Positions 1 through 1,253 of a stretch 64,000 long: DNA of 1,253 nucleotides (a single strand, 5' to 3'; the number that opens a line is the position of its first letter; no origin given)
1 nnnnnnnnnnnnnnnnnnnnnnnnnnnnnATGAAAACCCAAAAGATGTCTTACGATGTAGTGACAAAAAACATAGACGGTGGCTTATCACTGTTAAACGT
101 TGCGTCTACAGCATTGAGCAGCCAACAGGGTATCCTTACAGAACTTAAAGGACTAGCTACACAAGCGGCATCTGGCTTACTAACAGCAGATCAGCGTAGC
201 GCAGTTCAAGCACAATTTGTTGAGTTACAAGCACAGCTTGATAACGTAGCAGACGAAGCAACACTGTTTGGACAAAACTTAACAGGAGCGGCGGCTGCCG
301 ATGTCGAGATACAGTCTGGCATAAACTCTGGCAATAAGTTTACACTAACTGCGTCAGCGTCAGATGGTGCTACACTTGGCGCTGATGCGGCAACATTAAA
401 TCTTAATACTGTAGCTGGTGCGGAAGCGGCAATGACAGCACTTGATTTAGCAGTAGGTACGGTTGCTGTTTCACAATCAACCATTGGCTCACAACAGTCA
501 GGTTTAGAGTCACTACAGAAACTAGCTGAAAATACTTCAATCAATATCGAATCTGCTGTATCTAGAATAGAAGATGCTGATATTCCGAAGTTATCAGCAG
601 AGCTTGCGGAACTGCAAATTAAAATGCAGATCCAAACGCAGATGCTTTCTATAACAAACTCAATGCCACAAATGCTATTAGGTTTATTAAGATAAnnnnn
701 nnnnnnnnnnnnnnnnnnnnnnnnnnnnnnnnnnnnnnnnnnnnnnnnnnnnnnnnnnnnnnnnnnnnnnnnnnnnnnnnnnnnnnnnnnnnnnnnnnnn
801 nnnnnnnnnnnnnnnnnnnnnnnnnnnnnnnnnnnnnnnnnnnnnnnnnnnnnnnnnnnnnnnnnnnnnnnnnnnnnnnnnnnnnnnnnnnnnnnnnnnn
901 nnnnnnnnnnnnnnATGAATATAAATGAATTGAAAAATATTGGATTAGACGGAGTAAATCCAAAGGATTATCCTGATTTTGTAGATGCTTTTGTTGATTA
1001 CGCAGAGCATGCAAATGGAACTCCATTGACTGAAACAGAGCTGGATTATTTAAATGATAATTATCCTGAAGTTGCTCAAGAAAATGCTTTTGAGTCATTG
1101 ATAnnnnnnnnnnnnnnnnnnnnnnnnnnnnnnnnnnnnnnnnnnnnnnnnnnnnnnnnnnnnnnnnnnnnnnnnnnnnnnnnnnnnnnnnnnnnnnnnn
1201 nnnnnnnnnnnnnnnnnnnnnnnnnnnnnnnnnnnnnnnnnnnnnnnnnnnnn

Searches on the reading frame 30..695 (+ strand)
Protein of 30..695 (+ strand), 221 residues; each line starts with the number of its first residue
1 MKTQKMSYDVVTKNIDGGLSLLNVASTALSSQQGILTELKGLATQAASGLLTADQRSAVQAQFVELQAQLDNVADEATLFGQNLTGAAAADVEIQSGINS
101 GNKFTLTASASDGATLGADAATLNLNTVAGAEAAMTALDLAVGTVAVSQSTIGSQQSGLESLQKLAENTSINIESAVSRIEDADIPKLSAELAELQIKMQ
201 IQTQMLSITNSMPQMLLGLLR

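Call 18: search_protein_families(library=phrogs, proteins=[window:30-695:+], max_evalue=0.00001)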
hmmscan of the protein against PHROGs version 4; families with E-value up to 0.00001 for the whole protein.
window:30-695:+ (221 aa): 1 family
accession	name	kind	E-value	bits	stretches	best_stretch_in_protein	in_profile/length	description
phrog_16088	-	unknown function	1.3e-07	32.3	1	131-221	420-510/510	-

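Call 90: search_protein_families(library=pfam, proteins=[window:30-692:+], max_evalue=0.01)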
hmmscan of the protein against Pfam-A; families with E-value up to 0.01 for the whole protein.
window:30-692:+ (221 aa): 2 families
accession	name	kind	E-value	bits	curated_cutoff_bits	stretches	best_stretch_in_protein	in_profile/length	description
PF00700.27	Flagellin_C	-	2.3e-14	53.9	23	1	136-220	2-86/86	Bacterial flagellin C-terminal helical region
PF00669.25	Flagellin_N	-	6e-10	39.8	26.6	1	3-84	52-133/139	Bacterial flagellin N-terminal helical region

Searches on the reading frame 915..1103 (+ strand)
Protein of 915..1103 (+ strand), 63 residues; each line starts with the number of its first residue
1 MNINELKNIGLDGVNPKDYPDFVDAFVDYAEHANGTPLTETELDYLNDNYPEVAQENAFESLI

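Call 90: search_protein_families(library=pfam, proteins=[window:915-1103:+], max_evalue=0.01)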
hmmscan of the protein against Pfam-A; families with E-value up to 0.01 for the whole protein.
window:915-1103:+ (63 aa): 0 families

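Call 96: find_homologous_proteins(query=window:915-1103:+, max_evalue=0.001)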
Query window:915-1103:+ (63 aa): 2 proteins with E <= 0.001 among 2 candidates.
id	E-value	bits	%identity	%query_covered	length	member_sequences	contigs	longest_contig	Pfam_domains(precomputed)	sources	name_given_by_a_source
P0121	4.9e-35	135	100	100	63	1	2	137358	-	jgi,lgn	jgi:hypothetical protein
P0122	2.2e-19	86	63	98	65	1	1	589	-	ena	-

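Call 97: find_encoding_contigs(protein=P0122, flank=10000)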
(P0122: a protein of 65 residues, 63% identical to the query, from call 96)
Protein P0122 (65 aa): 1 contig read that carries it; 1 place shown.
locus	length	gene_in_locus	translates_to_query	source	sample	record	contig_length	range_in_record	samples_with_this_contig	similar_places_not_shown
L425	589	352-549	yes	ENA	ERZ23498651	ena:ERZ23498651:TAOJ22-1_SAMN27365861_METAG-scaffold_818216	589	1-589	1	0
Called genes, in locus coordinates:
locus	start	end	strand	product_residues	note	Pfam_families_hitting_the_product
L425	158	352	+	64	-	-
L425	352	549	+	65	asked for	-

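Call 98: find_encoding_contigs(protein=P0121, flank=10000)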
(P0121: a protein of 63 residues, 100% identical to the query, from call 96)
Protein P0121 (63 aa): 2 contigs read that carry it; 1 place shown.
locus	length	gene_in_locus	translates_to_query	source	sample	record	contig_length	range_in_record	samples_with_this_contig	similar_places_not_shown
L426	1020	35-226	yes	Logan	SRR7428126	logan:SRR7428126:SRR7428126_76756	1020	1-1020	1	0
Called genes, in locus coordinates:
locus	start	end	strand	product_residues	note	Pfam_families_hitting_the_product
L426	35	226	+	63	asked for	-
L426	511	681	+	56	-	PF08410:DUF1737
